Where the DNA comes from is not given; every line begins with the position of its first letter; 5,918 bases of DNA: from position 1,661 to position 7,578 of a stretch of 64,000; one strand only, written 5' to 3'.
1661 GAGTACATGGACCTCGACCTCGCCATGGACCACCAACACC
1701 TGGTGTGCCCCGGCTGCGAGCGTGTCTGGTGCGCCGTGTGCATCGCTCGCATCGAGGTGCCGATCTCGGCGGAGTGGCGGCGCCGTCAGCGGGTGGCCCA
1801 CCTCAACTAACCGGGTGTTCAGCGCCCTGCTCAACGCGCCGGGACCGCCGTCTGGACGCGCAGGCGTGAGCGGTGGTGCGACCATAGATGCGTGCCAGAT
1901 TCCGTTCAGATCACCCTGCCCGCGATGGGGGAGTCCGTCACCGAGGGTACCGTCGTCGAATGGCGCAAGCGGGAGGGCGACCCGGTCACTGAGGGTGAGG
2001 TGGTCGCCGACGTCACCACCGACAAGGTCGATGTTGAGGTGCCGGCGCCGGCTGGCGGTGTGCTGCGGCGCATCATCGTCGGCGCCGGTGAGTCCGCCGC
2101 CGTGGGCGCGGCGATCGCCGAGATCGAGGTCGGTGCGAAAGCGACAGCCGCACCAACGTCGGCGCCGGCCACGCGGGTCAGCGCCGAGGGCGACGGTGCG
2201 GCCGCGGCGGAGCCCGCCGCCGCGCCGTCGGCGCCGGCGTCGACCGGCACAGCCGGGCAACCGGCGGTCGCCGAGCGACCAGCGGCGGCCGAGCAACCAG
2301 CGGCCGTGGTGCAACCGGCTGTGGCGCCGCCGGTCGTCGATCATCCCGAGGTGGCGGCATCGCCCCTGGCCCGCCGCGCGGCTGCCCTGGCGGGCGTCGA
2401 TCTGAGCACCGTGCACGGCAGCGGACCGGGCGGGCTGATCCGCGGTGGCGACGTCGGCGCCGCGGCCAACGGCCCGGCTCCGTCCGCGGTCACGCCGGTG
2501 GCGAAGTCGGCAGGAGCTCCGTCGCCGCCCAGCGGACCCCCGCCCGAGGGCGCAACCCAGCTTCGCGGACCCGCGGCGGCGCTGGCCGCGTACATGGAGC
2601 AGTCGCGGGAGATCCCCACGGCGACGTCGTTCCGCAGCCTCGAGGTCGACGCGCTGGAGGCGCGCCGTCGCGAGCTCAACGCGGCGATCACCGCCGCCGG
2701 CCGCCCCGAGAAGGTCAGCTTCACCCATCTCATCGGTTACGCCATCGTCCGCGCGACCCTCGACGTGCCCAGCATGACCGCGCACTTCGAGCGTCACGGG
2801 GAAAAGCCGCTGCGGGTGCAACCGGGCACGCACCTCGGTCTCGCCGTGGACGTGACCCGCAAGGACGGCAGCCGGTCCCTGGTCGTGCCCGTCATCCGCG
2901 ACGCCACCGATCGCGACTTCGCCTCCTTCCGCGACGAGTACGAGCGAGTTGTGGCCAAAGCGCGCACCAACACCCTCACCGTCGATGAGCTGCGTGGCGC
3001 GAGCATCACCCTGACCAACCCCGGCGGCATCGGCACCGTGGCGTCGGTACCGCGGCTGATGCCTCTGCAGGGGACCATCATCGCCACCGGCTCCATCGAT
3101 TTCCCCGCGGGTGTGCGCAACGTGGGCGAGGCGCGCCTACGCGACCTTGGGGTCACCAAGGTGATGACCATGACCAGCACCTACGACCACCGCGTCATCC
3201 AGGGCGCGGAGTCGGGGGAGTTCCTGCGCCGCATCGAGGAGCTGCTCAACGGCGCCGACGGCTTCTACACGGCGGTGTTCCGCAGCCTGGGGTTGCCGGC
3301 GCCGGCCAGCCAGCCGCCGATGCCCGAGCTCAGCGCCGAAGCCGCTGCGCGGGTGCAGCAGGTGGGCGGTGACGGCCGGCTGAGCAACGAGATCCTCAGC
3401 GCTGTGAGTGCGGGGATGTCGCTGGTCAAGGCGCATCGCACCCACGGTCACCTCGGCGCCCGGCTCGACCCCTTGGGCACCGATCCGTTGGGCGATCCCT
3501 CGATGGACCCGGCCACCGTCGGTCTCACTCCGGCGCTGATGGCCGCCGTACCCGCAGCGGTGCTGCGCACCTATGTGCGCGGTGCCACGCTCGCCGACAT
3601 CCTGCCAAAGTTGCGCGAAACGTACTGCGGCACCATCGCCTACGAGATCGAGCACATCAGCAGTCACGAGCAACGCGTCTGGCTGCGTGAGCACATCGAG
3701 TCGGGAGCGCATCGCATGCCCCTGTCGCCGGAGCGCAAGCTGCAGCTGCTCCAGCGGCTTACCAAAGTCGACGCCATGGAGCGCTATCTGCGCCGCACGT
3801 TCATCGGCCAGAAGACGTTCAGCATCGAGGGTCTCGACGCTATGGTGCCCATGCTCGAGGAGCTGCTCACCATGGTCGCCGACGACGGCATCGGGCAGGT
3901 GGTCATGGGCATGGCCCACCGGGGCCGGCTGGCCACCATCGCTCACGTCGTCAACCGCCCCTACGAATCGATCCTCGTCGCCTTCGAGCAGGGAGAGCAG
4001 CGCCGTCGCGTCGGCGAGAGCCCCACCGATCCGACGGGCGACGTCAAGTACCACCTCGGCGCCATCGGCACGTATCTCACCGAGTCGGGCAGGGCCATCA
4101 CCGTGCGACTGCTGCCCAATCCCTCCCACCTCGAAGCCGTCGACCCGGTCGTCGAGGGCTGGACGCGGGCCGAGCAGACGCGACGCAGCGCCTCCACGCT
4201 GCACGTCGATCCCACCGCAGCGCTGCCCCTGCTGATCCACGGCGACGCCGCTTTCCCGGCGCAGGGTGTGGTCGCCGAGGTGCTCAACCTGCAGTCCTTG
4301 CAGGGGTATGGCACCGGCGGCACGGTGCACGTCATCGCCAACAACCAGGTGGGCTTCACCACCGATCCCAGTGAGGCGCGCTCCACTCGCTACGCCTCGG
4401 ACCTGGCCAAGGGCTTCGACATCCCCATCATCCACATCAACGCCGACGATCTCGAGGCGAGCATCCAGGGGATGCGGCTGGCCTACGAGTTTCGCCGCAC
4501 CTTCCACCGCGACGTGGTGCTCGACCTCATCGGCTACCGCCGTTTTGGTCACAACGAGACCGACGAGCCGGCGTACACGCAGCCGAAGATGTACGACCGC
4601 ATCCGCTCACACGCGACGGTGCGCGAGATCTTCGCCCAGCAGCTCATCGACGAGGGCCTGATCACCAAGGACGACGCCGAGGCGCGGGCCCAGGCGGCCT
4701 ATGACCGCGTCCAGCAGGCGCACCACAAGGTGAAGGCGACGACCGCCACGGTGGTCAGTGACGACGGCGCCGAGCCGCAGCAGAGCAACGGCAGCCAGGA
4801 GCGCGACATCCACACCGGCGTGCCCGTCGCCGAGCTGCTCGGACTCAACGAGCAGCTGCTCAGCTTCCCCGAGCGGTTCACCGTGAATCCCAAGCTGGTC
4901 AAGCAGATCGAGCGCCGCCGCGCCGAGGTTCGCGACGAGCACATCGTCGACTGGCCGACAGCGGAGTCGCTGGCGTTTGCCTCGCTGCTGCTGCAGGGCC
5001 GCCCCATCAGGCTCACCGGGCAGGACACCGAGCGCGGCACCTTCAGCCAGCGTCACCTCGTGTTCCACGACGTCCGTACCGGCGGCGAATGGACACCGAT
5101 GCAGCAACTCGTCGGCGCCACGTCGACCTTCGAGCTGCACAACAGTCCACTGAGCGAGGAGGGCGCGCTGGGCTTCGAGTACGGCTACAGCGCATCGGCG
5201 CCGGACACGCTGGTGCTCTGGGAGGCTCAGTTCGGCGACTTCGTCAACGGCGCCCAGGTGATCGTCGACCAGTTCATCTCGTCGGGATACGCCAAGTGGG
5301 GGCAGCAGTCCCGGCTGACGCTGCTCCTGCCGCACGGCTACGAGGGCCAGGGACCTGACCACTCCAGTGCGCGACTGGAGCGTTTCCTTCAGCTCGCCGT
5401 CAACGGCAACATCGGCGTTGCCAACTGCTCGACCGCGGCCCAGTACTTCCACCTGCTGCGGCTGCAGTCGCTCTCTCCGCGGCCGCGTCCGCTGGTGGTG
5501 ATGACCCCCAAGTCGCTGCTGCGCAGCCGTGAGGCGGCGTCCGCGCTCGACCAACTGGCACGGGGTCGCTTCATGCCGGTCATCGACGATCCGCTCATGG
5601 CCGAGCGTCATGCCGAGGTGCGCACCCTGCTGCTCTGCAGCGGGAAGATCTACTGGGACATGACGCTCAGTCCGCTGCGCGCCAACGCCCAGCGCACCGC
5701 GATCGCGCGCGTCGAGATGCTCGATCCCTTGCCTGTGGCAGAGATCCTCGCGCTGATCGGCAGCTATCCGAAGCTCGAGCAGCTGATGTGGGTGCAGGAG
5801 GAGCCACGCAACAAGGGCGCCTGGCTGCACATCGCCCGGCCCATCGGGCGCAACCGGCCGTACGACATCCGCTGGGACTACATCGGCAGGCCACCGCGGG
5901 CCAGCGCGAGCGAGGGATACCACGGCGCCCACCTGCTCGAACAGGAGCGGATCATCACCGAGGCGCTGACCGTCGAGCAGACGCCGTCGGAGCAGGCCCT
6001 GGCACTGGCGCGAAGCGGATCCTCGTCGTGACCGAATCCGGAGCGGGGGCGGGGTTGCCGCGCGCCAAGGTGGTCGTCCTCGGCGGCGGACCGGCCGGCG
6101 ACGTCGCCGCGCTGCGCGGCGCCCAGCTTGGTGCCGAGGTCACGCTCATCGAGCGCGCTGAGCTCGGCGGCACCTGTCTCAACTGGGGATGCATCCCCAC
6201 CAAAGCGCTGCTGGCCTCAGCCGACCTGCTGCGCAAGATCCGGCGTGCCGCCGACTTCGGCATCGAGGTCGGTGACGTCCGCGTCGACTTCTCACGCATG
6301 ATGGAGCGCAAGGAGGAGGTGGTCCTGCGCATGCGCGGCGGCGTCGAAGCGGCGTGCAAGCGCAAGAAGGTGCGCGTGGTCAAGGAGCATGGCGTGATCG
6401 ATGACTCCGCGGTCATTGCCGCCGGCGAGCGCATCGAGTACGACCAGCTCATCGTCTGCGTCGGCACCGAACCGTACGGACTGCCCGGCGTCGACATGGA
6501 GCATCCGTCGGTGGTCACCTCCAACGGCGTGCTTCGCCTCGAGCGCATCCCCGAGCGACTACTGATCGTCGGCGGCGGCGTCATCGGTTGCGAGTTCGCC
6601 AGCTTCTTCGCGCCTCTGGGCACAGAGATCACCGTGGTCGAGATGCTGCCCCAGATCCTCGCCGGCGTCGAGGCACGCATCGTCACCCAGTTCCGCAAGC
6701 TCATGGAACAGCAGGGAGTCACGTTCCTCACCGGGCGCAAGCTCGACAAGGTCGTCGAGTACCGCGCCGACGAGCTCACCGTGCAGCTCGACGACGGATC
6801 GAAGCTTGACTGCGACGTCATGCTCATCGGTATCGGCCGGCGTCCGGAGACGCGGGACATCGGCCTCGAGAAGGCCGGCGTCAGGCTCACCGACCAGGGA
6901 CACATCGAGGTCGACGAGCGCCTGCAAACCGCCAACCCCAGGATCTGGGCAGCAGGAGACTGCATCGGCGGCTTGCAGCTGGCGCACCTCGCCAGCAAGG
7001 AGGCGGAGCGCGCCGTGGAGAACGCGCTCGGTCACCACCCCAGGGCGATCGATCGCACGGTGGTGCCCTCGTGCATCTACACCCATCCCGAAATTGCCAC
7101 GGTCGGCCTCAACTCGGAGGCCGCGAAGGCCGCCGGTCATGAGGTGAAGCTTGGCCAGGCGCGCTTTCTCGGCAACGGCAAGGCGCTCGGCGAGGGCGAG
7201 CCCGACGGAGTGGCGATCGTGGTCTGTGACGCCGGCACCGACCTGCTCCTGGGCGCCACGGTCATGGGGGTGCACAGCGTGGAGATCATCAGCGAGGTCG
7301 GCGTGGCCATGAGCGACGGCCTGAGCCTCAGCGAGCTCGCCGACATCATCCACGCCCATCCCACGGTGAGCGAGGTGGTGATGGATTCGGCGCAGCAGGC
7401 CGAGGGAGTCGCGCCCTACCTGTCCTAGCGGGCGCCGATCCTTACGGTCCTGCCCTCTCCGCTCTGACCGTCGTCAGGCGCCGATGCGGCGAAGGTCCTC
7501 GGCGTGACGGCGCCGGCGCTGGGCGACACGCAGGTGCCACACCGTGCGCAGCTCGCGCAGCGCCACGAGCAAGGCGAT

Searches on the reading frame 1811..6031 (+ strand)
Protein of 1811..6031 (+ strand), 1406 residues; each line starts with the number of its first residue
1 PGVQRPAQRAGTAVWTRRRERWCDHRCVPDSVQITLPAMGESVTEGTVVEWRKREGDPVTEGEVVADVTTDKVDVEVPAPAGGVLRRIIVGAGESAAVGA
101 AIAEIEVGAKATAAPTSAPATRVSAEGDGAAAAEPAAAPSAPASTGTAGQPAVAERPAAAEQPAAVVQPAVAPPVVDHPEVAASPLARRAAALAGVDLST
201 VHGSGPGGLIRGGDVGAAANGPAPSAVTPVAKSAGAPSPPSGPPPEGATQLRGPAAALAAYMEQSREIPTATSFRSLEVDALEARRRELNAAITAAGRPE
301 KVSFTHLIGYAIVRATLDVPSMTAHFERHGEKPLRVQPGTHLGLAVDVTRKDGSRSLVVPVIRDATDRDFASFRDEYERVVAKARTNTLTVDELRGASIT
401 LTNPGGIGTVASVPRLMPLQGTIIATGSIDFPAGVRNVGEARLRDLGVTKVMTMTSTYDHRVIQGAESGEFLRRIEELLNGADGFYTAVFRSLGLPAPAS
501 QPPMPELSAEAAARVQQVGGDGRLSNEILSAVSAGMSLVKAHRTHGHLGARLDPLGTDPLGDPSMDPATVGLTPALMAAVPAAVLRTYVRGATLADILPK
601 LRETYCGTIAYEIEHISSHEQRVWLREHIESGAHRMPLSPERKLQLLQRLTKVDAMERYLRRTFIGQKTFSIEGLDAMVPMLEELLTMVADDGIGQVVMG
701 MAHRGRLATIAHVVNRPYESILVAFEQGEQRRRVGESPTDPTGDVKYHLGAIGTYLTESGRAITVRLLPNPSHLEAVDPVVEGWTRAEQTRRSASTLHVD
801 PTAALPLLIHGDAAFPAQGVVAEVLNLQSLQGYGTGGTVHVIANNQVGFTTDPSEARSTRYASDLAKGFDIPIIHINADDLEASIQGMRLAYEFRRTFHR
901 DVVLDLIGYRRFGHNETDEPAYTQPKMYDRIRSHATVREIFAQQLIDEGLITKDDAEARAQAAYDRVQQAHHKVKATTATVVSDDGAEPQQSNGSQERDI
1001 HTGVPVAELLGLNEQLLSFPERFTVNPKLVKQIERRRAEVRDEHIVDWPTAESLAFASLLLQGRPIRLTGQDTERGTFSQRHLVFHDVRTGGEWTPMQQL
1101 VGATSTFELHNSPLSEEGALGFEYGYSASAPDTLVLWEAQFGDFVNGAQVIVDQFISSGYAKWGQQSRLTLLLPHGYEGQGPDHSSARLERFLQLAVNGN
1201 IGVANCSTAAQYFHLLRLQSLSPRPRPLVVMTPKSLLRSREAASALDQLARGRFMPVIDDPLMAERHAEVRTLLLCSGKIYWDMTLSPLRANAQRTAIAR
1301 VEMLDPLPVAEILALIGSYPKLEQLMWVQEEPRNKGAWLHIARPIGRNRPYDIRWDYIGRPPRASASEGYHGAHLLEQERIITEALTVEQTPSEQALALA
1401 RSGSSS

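Call 11: search_protein_families(library=pfam, proteins=[window:1811-6031:+], max_evalue=0.001)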
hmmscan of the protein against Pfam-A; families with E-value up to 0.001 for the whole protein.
window:1811-6031:+ (1406 aa): 6 families
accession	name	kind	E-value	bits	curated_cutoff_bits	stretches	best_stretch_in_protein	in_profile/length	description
PF00676.26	E1_dh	-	4.1e-47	161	22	1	675-977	3-294/300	Dehydrogenase E1 component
PF00198.28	2-oxoacid_dh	-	1.7e-44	152.4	23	1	250-480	8-225/232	2-oxoacid dehydrogenases acyltransferase (catalytic domain)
PF02779.29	Transket_pyr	-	1.2e-41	142.7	27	1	1046-1238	3-173/174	Transketolase, pyrimidine binding domain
PF16870.10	OxoGdeHyase_C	-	2.1e-32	112.4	27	1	1244-1386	2-151/151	2-oxoglutarate dehydrogenase C-terminal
PF00364.28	Biotin_lipoyl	-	5.5e-17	61.8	22.1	1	33-105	2-73/73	Biotin-requiring enzyme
PF02817.22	E3_binding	-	3.1e-09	37.3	23.7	1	181-215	1-35/36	e3 binding domain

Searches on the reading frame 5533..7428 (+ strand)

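Call 11: search_protein_families(library=pfam, proteins=[window:5533-7428:+], max_evalue=0.001)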
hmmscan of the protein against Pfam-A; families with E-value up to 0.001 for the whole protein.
window:5533-7428:+ (631 aa): 11 families
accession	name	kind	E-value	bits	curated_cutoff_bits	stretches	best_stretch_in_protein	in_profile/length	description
PF07992.20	Pyr_redox_2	-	6.5e-69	233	26.1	1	179-491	2-291/291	Pyridine nucleotide-disulphide oxidoreductase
PF02852.28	Pyr_redox_dim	-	1.8e-29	102.6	25.3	1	511-618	1-108/110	Pyridine nucleotide-disulphide oxidoreductase, dimerisation domain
PF00070.33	Pyr_redox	-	4.6e-23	82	22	1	342-420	1-80/82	Pyridine nucleotide-disulphide oxidoreductase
PF01134.28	GIDA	-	4.2e-09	36.4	22.1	1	179-241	1-61/391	Glucose inhibited division protein A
PF03486.20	HI0933_like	-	5.7e-09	36.2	50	0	179-210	2-33/244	HI0933-like protein Rossmann domain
PF01262.27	AlaDh_PNT_C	-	7.6e-08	32.5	23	0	170-208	21-59/214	Alanine dehydrogenase/PNT, C-terminal domain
PF13738.12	Pyr_redox_3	-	6.3e-07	29.4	30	1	181-475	1-305/305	Pyridine nucleotide-disulphide oxidoreductase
PF13450.12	NAD_binding_8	-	1.9e-05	25.3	21.9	0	182-216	1-36/68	NAD(P)-binding Rossmann-like domain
PF12831.13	FAD_oxidored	-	4.8e-05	23.3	27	1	180-215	2-38/416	FAD dependent oxidoreductase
PF02737.24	3HCDH_N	-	0.00011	22.6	22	0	345-407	4-59/180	3-hydroxyacyl-CoA dehydrogenase, NAD binding domain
PF05834.18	Lycopene_cycl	-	0.00069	19.2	23.4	0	343-428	2-78/380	Lycopene cyclase protein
